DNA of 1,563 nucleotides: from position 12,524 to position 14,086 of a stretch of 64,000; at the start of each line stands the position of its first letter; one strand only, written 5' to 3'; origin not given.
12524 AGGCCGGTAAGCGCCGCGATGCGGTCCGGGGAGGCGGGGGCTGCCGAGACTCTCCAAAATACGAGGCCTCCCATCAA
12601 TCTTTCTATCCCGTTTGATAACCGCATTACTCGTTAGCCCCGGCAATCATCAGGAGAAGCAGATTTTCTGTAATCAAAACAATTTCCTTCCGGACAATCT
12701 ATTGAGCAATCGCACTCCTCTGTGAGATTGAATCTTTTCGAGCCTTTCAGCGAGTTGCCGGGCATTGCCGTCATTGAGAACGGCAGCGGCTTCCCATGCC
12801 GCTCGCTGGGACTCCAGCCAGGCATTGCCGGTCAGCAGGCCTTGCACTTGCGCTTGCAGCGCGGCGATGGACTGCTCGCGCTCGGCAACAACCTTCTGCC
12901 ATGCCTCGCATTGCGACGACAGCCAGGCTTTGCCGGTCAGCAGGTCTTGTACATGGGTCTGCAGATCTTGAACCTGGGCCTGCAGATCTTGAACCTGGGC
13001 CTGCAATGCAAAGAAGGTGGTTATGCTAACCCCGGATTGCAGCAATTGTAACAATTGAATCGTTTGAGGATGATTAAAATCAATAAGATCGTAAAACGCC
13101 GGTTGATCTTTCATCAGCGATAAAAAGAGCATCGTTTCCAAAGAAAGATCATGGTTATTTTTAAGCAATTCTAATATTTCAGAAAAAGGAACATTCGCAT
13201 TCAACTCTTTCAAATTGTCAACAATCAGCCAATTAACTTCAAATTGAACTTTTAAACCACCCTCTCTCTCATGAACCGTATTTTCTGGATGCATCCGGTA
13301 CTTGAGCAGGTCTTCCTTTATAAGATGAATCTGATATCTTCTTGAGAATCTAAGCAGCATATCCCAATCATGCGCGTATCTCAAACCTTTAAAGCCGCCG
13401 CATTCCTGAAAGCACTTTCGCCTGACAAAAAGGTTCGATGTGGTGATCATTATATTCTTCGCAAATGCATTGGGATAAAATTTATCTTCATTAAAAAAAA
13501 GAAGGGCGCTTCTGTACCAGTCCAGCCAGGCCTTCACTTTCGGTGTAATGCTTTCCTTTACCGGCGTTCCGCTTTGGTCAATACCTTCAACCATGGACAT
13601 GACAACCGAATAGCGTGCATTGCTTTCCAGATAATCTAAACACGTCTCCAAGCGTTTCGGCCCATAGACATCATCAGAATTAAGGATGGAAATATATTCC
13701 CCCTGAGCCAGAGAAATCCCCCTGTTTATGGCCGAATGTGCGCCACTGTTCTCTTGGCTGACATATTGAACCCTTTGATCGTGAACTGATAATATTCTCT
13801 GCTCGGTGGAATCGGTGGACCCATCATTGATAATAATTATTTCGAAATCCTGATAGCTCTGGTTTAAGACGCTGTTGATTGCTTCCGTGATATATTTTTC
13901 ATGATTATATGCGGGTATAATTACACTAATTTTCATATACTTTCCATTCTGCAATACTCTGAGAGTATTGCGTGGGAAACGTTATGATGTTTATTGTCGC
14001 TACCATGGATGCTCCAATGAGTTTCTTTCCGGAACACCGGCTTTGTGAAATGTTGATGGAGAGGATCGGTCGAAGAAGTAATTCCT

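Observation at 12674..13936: GT2 with a coiled-coil tail encoded by in-frame 21-bp tandem repeats (one heptad per unit)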

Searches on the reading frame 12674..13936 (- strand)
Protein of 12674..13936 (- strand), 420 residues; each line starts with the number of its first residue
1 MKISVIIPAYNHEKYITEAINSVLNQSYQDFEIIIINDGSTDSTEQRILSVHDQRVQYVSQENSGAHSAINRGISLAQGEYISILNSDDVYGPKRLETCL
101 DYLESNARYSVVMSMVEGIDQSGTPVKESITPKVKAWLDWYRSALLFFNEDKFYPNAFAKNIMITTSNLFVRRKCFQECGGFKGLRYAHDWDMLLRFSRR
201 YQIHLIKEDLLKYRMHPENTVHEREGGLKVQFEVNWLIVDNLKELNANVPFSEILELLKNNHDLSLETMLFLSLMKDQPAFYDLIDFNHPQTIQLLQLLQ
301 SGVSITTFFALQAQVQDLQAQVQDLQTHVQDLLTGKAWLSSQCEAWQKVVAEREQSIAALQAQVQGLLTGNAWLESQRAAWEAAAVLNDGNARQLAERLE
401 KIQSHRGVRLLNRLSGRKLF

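Call 5: search_protein_families(library=pfam, proteins=[window:12674-13936:-], max_evalue=0.01)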
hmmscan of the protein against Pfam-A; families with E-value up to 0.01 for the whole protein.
window:12674-13936:- (420 aa): 5 families
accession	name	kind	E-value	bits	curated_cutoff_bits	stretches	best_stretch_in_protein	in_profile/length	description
PF00535.33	Glycos_transf_2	-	1.4e-35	123.1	23.3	1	4-141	1-132/168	Glycosyl transferase family 2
PF10111.15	Glyco_tranf_2_2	-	8.2e-21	75.1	27.3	1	4-216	1-218/276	Glycosyltransferase like family 2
PF13641.12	Glyco_tranf_2_3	-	4.5e-19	69.8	27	1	3-200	3-197/230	Glycosyltransferase like family 2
PF13632.12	Glyco_trans_2_3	-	0.00042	20.6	27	1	150-209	58-119/198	Glycosyl transferase family group 2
PF11932.13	DUF3450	-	0.0038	17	32.6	1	310-367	34-91/241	Protein of unknown function (DUF3450)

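Call 7: find_homologous_proteins(query=window:12674-13936:-, max_evalue=0.00001)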
Query window:12674-13936:- (420 aa): 2038 proteins with E <= 0.00001 among 8000 candidates; the best 120 are listed.
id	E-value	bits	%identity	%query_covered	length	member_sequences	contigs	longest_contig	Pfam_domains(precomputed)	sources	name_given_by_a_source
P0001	1.2e-278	941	100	100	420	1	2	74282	PF10111.15,PF13641.13,PF00535.33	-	-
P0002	2.6e-228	776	66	100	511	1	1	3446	PF10111.15,PF13641.13,PF00535.33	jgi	jgi:glycosyltransferase involved in cell wall biosynthesis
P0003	6.0e-225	764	76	100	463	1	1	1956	PF10111.15,PF13641.13,PF00535.33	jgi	jgi:glycosyltransferase involved in cell wall biosynthesis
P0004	2.2e-215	733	79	100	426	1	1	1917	PF10111.15,PF13641.13,PF00535.33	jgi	jgi:glycosyltransferase involved in cell wall biosynthesis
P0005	1.8e-214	730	73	92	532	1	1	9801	PF10111.15,PF13641.13,PF00535.33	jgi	jgi:glycosyltransferase involved in cell wall biosynthesis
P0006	1.3e-212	724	76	100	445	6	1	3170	PF10111.15,PF13641.13,PF00535.33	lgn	-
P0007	2.3e-208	710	76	100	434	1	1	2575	PF10111.15,PF13641.13,PF00535.33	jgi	jgi:glycosyltransferase involved in cell wall biosynthesis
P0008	6.7e-200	682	72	100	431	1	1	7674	PF10111.15,PF13641.13,PF00535.33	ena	-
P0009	2.5e-199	680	73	100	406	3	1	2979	PF10111.15,PF13641.13,PF00535.33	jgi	jgi:glycosyltransferase involved in cell wall biosynthesis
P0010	1.0e-198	678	68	100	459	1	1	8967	PF10111.15,PF13641.13,PF00535.33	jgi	jgi:glycosyltransferase involved in cell wall biosynthesis/exonuclease VII small subunit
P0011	4.3e-196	669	70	100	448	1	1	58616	PF10111.15,PF13641.13,PF00535.33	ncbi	ncbi:MAG: glycosyltransferase family 2 protein [Syntrophales bacterium]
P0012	2.1e-193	661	70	100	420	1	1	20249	PF10111.15,PF13641.13,PF00535.33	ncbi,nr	ncbi:MAG: glycosyltransferase [Deltaproteobacteria bacterium]|nr:glycosyltransferase [Deltaproteobac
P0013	1.5e-191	655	70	100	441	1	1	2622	PF10111.15,PF13641.13,PF00535.33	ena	-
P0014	1.6e-190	651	73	100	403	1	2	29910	PF10111.15,PF13641.13,PF00535.33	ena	-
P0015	4.5e-186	637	69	100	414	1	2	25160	PF10111.15,PF13641.13,PF00535.33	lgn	-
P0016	1.2e-183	628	65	100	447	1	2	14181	PF10111.15,PF13641.13,PF00535.33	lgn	-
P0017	5.7e-182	623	70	100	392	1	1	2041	PF10111.15,PF13641.13,PF00535.33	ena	-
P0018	1.0e-175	602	61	100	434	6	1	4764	PF10111.15,PF13641.13,PF00535.33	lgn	-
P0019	1.2e-171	589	87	71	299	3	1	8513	PF13632.13,PF10111.15,PF13641.13,PF00535.33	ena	-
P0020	3.1e-171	588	85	70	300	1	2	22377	PF10111.15,PF13641.13,PF00535.33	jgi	jgi:glycosyltransferase involved in cell wall biosynthesis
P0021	4.7e-169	580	85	70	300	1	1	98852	PF10111.15,PF13641.13,PF00535.33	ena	-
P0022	6.2e-166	570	85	70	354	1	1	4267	PF10111.15,PF13641.13,PF00535.33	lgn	-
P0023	3.4e-159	548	80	70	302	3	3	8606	PF10111.15,PF13641.13,PF00535.33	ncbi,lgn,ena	-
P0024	5.0e-158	544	80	70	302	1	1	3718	PF10111.15,PF13641.13,PF00535.33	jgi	jgi:glycosyltransferase involved in cell wall biosynthesis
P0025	1.2e-155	536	56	100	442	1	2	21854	PF10111.15,PF13641.13,PF00535.33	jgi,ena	-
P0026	7.6e-153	527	77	71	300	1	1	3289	PF10111.15,PF13641.13,PF00535.33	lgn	-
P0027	1.1e-148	513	75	71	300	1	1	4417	PF10111.15,PF13641.13,PF00535.33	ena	-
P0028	1.6e-146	506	70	75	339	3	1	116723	PF10111.15,PF13641.13,PF00535.33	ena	-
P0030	6.6e-134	465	80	61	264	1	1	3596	PF10111.15,PF13641.13,PF00535.33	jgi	jgi:glycosyltransferase involved in cell wall biosynthesis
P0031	1.6e-102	361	54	71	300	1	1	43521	PF10111.15,PF13641.13,PF00535.33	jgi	jgi:glycosyltransferase involved in cell wall biosynthesis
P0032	3.1e-102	360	54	71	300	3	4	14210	PF10111.15,PF13641.13,PF00535.33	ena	-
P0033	9.3e-101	356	52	71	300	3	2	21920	PF10111.15,PF13641.13,PF00535.33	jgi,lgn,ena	-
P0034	2.3e-100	354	53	71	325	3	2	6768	PF10111.15,PF13641.13,PF00535.33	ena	-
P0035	3.5e-100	354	54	71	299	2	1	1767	PF10111.15,PF13641.13,PF00535.33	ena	-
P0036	4.8e-100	353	54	71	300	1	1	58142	PF10111.15,PF13641.13,PF00535.33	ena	-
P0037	4.2e-99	350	54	71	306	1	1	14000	PF10111.15,PF13641.13,PF00535.33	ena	-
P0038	6.2e-99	350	52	71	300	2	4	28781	PF10111.15,PF13641.13,PF00535.33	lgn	-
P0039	1.9e-98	348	54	71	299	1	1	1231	PF10111.15,PF13641.13,PF00535.33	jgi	-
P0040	2.5e-98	348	54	71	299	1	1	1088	PF10111.15,PF13641.13,PF00535.33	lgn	-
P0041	3.4e-98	347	54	70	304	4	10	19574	PF10111.15,PF13641.13,PF00535.33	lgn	-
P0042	6.5e-98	346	54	71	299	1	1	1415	PF10111.15,PF13641.13,PF00535.33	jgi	-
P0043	1.7e-97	345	52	71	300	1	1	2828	PF10111.15,PF13641.13,PF00535.33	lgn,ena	-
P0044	2.1e-97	345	53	71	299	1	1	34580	PF10111.15,PF13641.13,PF00535.33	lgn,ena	-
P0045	2.4e-97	344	52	71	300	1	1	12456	PF10111.15,PF13641.13,PF00535.33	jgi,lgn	jgi:glycosyltransferase involved in cell wall biosynthesis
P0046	9.5e-97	342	53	71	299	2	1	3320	PF10111.15,PF13641.13,PF00535.33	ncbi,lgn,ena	-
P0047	1.1e-96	342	51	71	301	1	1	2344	PF13632.13,PF10111.15,PF13641.13,PF00535.33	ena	-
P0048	2.2e-96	341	51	71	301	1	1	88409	PF10111.15,PF13641.13,PF00535.33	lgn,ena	-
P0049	2.3e-96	341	51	71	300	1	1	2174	PF10111.15,PF13641.13,PF00535.33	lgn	-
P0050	5.2e-96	340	52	71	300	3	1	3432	PF10111.15,PF13641.13,PF00535.33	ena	-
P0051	7.6e-96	339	52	71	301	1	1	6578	PF10111.15,PF13641.13,PF00535.33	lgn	-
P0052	2.2e-95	338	52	71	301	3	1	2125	PF10111.15,PF13641.13,PF00535.33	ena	-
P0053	2.3e-95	338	51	71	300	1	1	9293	PF10111.15,PF13641.13,PF00535.33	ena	-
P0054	2.9e-95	338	51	71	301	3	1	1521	PF10111.15,PF13641.13,PF00535.33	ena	-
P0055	4.7e-95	337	52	71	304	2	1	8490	PF10111.15,PF13641.13,PF00535.33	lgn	-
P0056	4.8e-95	337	48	72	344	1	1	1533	PF10111.15,PF13641.13,PF00535.33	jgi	jgi:glycosyltransferase involved in cell wall biosynthesis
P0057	8.5e-95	336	51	71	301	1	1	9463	PF13632.13,PF10111.15,PF13641.13,PF00535.33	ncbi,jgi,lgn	-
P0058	7.7e-94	333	52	71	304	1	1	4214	PF10111.15,PF13641.13,PF00535.33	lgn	-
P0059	7.7e-94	333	51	71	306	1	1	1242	PF10111.15,PF13641.13,PF00535.33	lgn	-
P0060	8.1e-94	333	51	71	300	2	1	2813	PF10111.15,PF13641.13,PF00535.33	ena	-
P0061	1.9e-93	331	52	71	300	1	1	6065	PF10111.15,PF13641.13,PF00535.33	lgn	-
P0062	3.2e-93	331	50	71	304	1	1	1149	PF10111.15,PF13641.13,PF00535.33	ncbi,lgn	-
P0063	5.5e-93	330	47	71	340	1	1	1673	PF10111.15,PF13641.13,PF00535.33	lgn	-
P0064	4.0e-92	327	51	71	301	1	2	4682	PF10111.15,PF13641.13,PF00535.33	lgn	-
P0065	5.6e-92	327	51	71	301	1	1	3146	PF10111.15,PF13641.13,PF00535.33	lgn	-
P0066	1.1e-91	326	49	70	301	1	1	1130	PF10111.15,PF13641.13,PF00535.33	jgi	jgi:glycosyltransferase involved in cell wall biosynthesis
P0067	1.7e-91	325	49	71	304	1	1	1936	PF10111.15,PF13641.13,PF00535.33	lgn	-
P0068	1.8e-91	325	46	69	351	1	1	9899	PF10111.15,PF13641.13,PF00535.33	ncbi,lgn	-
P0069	2.9e-91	324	51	71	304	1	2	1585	PF10111.15,PF13641.13,PF00535.33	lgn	-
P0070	4.7e-91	324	47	71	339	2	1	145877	PF10111.15,PF13641.13,PF00535.33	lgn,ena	-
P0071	7.7e-91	323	49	71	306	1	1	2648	PF10111.15,PF13641.13,PF00535.33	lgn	-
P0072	2.7e-89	318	50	71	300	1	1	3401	PF10111.15,PF13641.13,PF00535.33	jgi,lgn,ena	-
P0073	1.0e-88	316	47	71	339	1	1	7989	PF10111.15,PF13641.13,PF00535.33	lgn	-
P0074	1.3e-88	316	50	70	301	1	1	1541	PF10111.15,PF13641.13,PF00535.33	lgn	-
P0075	3.6e-87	311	49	71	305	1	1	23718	PF10111.15,PF13641.13,PF00535.33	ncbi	ncbi:MAG: glycosyltransferase [Methylococcales bacterium]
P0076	5.1e-87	310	48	71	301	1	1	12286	PF10111.15,PF13641.13,PF00535.33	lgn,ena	-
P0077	3.5e-86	308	48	70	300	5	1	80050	PF10111.15,PF13641.13,PF00535.33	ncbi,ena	-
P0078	2.7e-85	305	50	64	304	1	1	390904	PF10111.15,PF13641.13,PF00535.33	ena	-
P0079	4.7e-85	304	48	71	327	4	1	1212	PF10111.15,PF13641.13,PF00535.33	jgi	-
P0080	1.6e-84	302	48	71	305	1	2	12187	PF10111.15,PF13641.13,PF00535.33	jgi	jgi:glycosyltransferase involved in cell wall biosynthesis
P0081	5.7e-84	300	45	71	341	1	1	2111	PF10111.15,PF13641.13,PF00535.33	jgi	-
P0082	1.9e-83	299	34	94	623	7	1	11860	PF13632.13,PF10111.15,PF13641.13,PF00535.33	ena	-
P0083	5.2e-83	297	53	62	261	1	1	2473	PF10111.15,PF13641.13,PF00535.33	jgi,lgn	-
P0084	3.8e-77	278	33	95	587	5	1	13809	PF13632.13,PF10111.15,PF13641.13,PF00535.33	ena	-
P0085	4.5e-75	271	45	71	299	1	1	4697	PF10111.15,PF13641.13,PF00535.33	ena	-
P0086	5.9e-73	264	47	65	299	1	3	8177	PF10111.15,PF13641.13,PF00535.33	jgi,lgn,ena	jgi:glycosyltransferase involved in cell wall biosynthesis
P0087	1.7e-64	236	39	83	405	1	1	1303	PF10111.15,PF13641.13,PF00535.33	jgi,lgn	jgi:glycosyltransferase involved in cell wall biosynthesis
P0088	8.7e-63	231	37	87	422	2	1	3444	PF10111.15,PF13641.13,PF00535.33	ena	-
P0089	3.9e-62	228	49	57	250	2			PF10111.15,PF13641.13,PF00535.33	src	-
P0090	4.5e-62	228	47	56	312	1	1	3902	PF10111.15,PF13641.13,PF00535.33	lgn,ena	-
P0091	5.0e-62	228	49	57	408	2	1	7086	PF10111.15,PF13641.13,PF00535.33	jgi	jgi:glycosyltransferase involved in cell wall biosynthesis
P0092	5.2e-62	228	37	87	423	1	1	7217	PF10111.15,PF13641.13,PF00535.33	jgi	-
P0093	8.5e-62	227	51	53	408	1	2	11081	PF10111.15,PF13641.13,PF00535.33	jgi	-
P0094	1.1e-61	227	49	57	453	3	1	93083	PF10111.15,PF13641.13,PF00535.33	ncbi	-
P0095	2.0e-61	226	49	57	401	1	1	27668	PF10111.15,PF13641.13,PF00535.33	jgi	jgi:glycosyltransferase involved in cell wall biosynthesis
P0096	5.4e-61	225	47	57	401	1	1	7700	PF10111.15,PF13641.13,PF00535.33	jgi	jgi:glycosyltransferase involved in cell wall biosynthesis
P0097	6.0e-61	225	44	66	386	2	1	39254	PF10111.15,PF13641.13,PF00535.33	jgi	jgi:glycosyltransferase involved in cell wall biosynthesis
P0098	8.6e-61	224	49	57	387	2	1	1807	PF10111.15,PF13641.13,PF00535.33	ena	-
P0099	8.8e-61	224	33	92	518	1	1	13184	PF10111.15,PF13641.13,PF27954.1,PF00535.33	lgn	-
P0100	1.6e-60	223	43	65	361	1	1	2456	PF10111.15,PF13641.13,PF00535.33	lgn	-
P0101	2.0e-60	223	43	63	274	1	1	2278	PF10111.15,PF13641.13,PF00535.33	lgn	-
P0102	2.1e-60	223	37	91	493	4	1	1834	PF10111.15,PF13641.13,PF00535.33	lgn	-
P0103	8.1e-60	221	43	69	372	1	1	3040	PF10111.15,PF13641.13,PF00535.33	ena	-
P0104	1.2e-59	220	47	58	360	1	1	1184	PF10111.15,PF13641.13,PF00535.33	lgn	-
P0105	1.3e-59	220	47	57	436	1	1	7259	PF10111.15,PF13641.13,PF00535.33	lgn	-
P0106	3.9e-59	219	46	56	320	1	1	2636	PF10111.15,PF13641.13,PF00535.33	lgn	-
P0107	1.8e-58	216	40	72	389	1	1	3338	PF10111.15,PF13641.13,PF00535.33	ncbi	-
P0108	1.9e-58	216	47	57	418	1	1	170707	PF10111.15,PF13641.13,PF00535.33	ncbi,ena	-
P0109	2.2e-58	216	46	57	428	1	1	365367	PF10111.15,PF13641.13,PF00535.33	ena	-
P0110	2.3e-58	216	45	61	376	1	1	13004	PF10111.15,PF13641.13,PF00535.33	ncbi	-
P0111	3.4e-58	215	46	56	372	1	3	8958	PF10111.15,PF13641.13,PF00535.33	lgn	-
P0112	3.6e-58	215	43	65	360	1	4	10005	PF10111.15,PF13641.13,PF00535.33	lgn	-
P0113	4.7e-58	215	36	86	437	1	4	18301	PF10111.15,PF13641.13,PF00535.33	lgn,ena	-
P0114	5.3e-58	215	43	66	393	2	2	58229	PF10111.15,PF13641.13,PF00535.33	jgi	-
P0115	6.0e-58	215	42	66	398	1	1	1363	PF10111.15,PF13641.13,PF00535.33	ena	-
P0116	7.6e-58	214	42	71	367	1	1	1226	PF10111.15,PF13641.13,PF00535.33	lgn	-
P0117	9.3e-58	214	47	57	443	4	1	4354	PF10111.15,PF13641.13,PF00535.33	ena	-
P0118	1.0e-57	214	47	57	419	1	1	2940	PF10111.15,PF13641.13,PF00535.33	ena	-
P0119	1.0e-57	214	37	88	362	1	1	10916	PF10111.15,PF13641.13,PF00535.33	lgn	-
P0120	1.1e-57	214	48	56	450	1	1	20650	PF10111.15,PF13641.13,PF00535.33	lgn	-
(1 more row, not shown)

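Call 8: find_encoding_contigs(protein=window:12674-13936:-, flank=10000, max_places=10)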
Protein window:12674-13936:- (420 aa): 4 contigs read that carry it; 4 places shown.
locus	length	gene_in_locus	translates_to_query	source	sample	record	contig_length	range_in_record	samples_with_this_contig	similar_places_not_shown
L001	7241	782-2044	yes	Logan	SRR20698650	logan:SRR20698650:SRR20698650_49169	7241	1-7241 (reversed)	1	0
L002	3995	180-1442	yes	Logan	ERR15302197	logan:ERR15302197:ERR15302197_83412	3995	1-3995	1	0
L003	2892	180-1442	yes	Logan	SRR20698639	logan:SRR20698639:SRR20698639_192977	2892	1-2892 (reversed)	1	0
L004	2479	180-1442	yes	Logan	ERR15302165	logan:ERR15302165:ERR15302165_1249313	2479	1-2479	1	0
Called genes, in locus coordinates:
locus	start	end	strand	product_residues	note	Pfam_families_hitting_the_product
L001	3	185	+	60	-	?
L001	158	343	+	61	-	PF19451:DUF5989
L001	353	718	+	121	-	PF19588:SxtJ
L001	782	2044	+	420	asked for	PF00535:Glycos_transf_2, PF10111:Glyco_tranf_2_2, PF13641:Glyco_tranf_2_3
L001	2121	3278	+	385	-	PF01757:Acyl_transf_3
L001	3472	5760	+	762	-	PF00535:Glycos_transf_2, PF10111:Glyco_tranf_2_2, PF13641:Glyco_tranf_2_3, PF13632:Glyco_trans_2_3 (weak), PF13439:Glyco_transf_4, PF00534:Glycos_transf_1, PF13524:Glyco_trans_1_2 (weak), PF13692:Glyco_trans_1_4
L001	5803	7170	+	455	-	PF13439:Glyco_transf_4, PF13579:Glyco_trans_4_4, PF00534:Glycos_transf_1, PF13692:Glyco_trans_1_4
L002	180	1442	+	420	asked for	PF00535:Glycos_transf_2, PF10111:Glyco_tranf_2_2, PF13641:Glyco_tranf_2_3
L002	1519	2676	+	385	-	PF01757:Acyl_transf_3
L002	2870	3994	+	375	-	?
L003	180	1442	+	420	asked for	PF00535:Glycos_transf_2, PF10111:Glyco_tranf_2_2, PF13641:Glyco_tranf_2_3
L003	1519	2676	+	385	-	PF01757:Acyl_transf_3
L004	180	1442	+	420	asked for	PF00535:Glycos_transf_2, PF10111:Glyco_tranf_2_2, PF13641:Glyco_tranf_2_3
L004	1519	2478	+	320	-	?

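Call 20: find_related_loci(query=window:12674-13936:-, collection=genome_contigs, flank=10000)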
Query window:12674-13936:- (420 aa) in genome_contigs; peptide patterns used: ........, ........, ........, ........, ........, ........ (x = any residue, [..] = any of these).
375 stretches matched a pattern; 341 encode a relative of the query (tblastn E <= 1e-3); the best 80 are kept; 80 distinct loci.
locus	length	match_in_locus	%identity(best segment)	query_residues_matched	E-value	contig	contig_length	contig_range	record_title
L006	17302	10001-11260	70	1-420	0e+0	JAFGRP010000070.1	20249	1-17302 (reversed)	MAG: Deltaproteobacteria bacterium isolate Zod_Metabat.836 k87_3856196, whole genome shotgun sequence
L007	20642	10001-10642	41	2-223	2e-50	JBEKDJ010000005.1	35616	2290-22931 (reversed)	MAG: Thermodesulfobacteriota bacterium isolate SPRUCE 180 SPRUCE_180_5, whole genome shotgun sequence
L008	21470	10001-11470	29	2-404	1e-47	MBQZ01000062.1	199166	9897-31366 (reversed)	Crenothrix sp. D3 NODE_5_length_199166_cov_11.9632_ID_9, whole genome shotgun sequence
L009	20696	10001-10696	39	3-242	7e-41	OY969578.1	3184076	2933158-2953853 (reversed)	MAG: uncultured Chloroflexia bacterium isolate MFD05674.bin.c.2 genome assembly, chromosome: 1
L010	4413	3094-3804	35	3-225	3e-38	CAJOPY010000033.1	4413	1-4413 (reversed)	Candidatus Gastranaerophilales bacterium isolate Rumen_Coassembly_mag_374 genome assembly, contig: k87_3720982, whole ge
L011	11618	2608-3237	37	2-215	2e-37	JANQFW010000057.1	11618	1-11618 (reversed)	MAG: Candidatus Gastranaerophilales bacterium isolate PL23b_bin.2 k99_486355, whole genome shotgun sequence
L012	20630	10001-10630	36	2-215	1e-36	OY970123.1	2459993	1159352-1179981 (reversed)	MAG: uncultured Chloroflexia bacterium isolate MFD01476.bin.c.5 genome assembly, chromosome: 1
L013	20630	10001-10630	36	2-215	1e-36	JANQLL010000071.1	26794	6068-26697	MAG: Candidatus Gastranaerophilales bacterium isolate PL25a_bin.58 k99_3436041, whole genome shotgun sequence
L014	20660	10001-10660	34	3-223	1e-36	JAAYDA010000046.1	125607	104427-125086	MAG: Syntrophomonadaceae bacterium isolate AS06rmzACSIP_514 484111_AS06, whole genome shotgun sequence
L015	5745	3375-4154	34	3-243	5e-36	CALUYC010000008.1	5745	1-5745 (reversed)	MAG: Candidatus Gastranaerophilales bacterium isolate E08__bin323 genome assembly, contig: E08__k127_752369, whole genom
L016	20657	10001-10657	35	3-220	8e-36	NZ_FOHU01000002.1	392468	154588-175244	Natronincola peptidivorans strain DSM 18979, whole genome shotgun sequence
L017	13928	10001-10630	33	2-215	2e-35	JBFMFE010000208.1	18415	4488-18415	MAG: bacterium isolate MAG263 MAG263_208, whole genome shotgun sequence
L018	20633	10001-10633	36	2-216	3e-35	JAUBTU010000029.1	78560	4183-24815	Microcoleus sp. B6-A1 NODE_35_length_78560_cov_24.559408, whole genome shotgun sequence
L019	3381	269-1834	32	1-215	2e-34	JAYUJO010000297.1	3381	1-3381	MAG: Rickettsiales bacterium isolate GFS_9010 GFS_9010_296, whole genome shotgun sequence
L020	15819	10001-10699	33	3-221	2e-33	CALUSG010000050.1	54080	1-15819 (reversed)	MAG: Candidatus Gastranaerophilales bacterium isolate E21__bin158 genome assembly, contig: E21__k127_8655076, whole geno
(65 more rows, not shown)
